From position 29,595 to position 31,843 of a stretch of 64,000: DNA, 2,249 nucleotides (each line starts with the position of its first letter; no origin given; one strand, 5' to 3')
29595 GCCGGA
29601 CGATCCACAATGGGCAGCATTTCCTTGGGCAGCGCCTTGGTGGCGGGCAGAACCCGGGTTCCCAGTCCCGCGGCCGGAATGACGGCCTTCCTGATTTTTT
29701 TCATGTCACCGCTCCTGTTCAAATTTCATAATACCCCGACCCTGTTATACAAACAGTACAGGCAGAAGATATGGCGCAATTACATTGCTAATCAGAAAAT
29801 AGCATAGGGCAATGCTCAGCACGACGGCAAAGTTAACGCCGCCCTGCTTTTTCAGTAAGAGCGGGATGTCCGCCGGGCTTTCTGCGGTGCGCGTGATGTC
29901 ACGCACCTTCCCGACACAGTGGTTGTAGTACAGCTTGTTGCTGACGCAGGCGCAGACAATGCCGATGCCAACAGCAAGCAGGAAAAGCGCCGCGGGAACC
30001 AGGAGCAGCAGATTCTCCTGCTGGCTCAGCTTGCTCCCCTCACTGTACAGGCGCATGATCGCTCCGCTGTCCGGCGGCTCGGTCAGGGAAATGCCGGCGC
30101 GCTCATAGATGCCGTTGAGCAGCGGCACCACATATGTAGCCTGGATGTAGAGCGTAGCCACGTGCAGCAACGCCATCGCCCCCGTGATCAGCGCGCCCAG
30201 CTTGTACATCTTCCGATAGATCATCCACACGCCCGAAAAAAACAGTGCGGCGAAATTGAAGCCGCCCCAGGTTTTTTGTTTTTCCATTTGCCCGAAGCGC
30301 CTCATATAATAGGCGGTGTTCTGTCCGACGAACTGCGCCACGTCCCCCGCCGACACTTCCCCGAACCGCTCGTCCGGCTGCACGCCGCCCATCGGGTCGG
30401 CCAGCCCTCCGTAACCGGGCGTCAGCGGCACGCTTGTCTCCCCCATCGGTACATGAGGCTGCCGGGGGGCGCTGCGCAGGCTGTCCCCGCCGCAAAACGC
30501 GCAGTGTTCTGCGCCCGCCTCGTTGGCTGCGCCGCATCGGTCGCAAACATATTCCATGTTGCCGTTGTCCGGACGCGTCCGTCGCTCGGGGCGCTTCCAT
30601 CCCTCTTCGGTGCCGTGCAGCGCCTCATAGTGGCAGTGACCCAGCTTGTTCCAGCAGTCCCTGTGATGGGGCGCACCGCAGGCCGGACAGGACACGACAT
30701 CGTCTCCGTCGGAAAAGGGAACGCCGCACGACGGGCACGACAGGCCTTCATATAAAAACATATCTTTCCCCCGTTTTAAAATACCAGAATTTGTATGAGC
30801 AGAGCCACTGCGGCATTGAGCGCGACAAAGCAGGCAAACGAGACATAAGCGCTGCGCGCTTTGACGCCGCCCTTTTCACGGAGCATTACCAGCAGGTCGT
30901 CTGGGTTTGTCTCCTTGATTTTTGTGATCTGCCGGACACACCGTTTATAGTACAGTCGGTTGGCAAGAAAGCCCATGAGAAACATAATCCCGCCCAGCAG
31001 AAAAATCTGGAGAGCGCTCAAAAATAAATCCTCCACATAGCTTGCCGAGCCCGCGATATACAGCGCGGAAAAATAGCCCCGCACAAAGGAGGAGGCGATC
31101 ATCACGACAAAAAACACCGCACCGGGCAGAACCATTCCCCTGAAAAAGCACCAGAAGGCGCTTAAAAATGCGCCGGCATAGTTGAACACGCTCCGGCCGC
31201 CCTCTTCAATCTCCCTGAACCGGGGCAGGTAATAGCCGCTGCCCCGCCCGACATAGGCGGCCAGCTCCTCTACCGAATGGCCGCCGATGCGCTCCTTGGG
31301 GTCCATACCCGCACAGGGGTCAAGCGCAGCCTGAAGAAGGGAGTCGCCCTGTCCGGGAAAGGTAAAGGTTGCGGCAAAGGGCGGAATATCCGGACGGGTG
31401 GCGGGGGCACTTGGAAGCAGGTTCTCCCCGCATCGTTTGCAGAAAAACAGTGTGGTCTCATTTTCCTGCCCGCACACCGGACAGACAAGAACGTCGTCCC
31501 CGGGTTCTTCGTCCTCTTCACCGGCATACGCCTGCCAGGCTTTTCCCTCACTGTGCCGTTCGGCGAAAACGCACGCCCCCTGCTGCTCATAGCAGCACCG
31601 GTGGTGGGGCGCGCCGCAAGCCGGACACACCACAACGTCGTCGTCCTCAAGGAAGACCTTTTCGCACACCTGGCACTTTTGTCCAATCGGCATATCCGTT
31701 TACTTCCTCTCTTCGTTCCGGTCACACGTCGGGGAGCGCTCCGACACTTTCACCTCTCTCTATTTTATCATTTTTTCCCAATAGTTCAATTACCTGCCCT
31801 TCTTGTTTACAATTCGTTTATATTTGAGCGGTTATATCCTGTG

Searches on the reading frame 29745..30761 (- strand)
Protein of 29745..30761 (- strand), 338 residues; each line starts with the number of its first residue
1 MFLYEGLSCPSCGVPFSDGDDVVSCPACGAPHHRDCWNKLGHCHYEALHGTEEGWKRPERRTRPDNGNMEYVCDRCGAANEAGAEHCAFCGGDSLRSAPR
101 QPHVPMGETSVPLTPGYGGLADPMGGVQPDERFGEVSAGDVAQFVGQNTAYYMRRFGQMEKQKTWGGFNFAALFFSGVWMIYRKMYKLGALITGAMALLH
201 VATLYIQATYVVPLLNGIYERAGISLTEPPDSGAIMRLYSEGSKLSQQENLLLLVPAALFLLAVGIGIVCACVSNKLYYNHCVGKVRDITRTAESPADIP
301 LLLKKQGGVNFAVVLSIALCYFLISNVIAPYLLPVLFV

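Call 15: search_protein_families(library=pfam, proteins=[window:29745-30761:-])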
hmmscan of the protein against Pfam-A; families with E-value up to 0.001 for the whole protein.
window:29745-30761:- (338 aa): 3 families
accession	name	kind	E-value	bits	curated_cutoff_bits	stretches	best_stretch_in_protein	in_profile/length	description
PF14446.12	Prok-RING_1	-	1.1e-20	73.8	29.1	1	4-56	2-54/54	Prokaryotic RING finger family 1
PF10947.13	DUF2628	-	4.5e-08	33.9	23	1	154-214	9-69/93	Protein of unknown function (DUF2628)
PF13248.11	Zn_ribbon_3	-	2.9e-05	23.8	27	0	71-92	3-24/26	zinc-ribbon domain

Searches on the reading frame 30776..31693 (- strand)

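Call 15: search_protein_families(library=pfam, proteins=[window:30776-31693:-])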
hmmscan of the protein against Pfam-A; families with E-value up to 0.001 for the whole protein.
window:30776-31693:- (305 aa): 4 families
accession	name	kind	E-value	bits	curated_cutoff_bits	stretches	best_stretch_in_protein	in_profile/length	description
PF14446.12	Prok-RING_1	-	5.3e-22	78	29.1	1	4-54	4-54/54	Prokaryotic RING finger family 1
PF10947.13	DUF2628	-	3.8e-08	34.1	23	1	158-254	10-93/93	Protein of unknown function (DUF2628)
PF24463.1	DUF7577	-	3.1e-07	30.3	28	1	68-92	2-26/27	Domain of unknown function (DUF7577)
PF24460.1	DUF7575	-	0.0001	22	28.5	1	67-92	2-27/28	Domain of unknown function (DUF7575)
